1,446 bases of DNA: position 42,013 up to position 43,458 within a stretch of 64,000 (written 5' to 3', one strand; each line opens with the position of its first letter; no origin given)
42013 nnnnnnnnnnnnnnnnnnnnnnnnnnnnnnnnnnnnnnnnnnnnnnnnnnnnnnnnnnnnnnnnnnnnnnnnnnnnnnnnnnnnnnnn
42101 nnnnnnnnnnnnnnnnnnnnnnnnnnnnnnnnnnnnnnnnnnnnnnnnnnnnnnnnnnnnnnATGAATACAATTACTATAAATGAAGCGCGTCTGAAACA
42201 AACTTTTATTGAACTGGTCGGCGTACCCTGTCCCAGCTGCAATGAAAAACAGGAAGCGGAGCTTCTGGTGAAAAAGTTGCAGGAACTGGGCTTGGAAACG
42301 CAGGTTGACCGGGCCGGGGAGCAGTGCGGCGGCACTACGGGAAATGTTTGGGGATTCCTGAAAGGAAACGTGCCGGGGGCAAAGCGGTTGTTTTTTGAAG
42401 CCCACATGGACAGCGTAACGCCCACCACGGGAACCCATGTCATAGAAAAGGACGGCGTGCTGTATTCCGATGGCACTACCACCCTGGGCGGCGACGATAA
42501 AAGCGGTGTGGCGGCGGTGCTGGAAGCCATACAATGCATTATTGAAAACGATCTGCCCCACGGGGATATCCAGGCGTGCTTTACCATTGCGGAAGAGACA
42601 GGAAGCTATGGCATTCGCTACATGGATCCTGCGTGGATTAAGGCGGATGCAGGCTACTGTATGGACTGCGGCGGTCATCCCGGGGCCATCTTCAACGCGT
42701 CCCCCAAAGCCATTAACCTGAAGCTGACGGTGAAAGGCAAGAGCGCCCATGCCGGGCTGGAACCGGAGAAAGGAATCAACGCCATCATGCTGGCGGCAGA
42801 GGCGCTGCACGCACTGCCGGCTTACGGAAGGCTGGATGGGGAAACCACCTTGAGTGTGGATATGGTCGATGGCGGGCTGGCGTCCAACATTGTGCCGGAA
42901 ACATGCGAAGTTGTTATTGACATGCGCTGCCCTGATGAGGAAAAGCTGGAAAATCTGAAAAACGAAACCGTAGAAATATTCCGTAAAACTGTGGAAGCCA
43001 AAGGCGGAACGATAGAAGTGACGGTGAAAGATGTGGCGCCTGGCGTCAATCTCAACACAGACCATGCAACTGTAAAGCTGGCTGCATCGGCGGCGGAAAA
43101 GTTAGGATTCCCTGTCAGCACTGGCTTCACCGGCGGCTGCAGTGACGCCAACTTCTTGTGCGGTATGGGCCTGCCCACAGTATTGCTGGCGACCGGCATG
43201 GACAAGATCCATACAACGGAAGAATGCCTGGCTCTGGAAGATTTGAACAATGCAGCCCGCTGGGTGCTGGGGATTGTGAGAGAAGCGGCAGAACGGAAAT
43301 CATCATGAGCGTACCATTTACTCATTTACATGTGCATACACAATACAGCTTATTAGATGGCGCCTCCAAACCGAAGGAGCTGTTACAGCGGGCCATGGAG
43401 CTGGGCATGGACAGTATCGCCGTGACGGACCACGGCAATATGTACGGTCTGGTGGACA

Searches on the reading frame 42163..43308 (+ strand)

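Call 7: search_protein_families(library=ncbifam, proteins=[window:42163-43308:+])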
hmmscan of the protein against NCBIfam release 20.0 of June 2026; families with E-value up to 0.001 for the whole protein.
window:42163-43308:+ (381 aa): 56 families (the best 25 are shown)
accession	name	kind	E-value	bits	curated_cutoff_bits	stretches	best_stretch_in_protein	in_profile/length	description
TIGR01883.1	PepT-like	hypoth_equivalog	2.7e-89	299.7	274.25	1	10-371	1-359/361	peptidase T-like protein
NF003976.0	PRK05469.1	subfamily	3.6e-40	138.1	255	1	99-378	129-408/409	tripeptide aminopeptidase PepT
NF009920.0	PRK13381.1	subfamily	2.7e-35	122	293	1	96-377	129-410/412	peptidase T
TIGR01910.1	DapE-ArgE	subfamily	1.1e-32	113.7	217.6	1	13-364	5-370/373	ArgE/DapE family deacylase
NF005602.0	PRK07338.1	equivalog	2.8e-31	108.5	357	1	71-366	92-390/409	hydrolase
NF004788.0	PRK06133.1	subfamily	4.4e-28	98.3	349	1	29-359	67-397/417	glutamate carboxypeptidase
TIGR01892.1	AcOrn-deacetyl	equivalog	5e-27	94.9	297.7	1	17-365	5-358/365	acetylornithine deacetylase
TIGR01882.1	peptidase-T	equivalog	1.7e-24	86.5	285.75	1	99-378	130-409/410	peptidase T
NF009557.0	PRK13009.1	equivalog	5.4e-22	78.4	284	2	183-366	181-365/377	succinyl-diaminopimelate desuccinylase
TIGR01900.1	dapE-gram_pos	equivalog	5.6e-21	74.8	304.2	1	9-366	3-344/351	succinyl-diaminopimelate desuccinylase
TIGR01891.1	amidohydrolases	subfamily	8.6e-21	74.5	153.75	1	25-315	15-307/366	amidohydrolase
NF006399.0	PRK08651.1-2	equivalog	2.1e-20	73.1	381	2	12-218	7-213/405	succinyl-diaminopimelate desuccinylase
NF010589.0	PRK13983.1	equivalog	3.1e-20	72.5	333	1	26-369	36-403/409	M20 family metallo-hydrolase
NF006400.0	PRK08651.1-3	equivalog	3.9e-20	72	374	1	15-372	19-403/410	succinyl-diaminopimelate desuccinylase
NF005710.0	PRK07522.1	subfamily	2e-19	70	412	1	93-374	95-387/391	acetylornithine deacetylase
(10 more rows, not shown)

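Call 8: search_protein_families(library=pfam, proteins=[window:42163-43308:+])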
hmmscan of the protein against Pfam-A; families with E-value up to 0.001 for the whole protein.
window:42163-43308:+ (381 aa): 4 families
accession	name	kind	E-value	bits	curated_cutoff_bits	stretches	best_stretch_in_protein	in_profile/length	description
PF07687.19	M20_dimer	-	2.7e-22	79.2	21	1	183-276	6-102/107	Peptidase dimerisation domain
PF01546.33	Peptidase_M20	-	2.8e-21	76.8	24.6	1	78-373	2-205/206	Peptidase family M20/M25/M40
PF05343.19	Peptidase_M42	-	2.9e-12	46.7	23.2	1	111-170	134-191/292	M42 glutamyl aminopeptidase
PF04389.22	Peptidase_M28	-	5.4e-07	30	21.3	1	61-153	1-75/193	Peptidase family M28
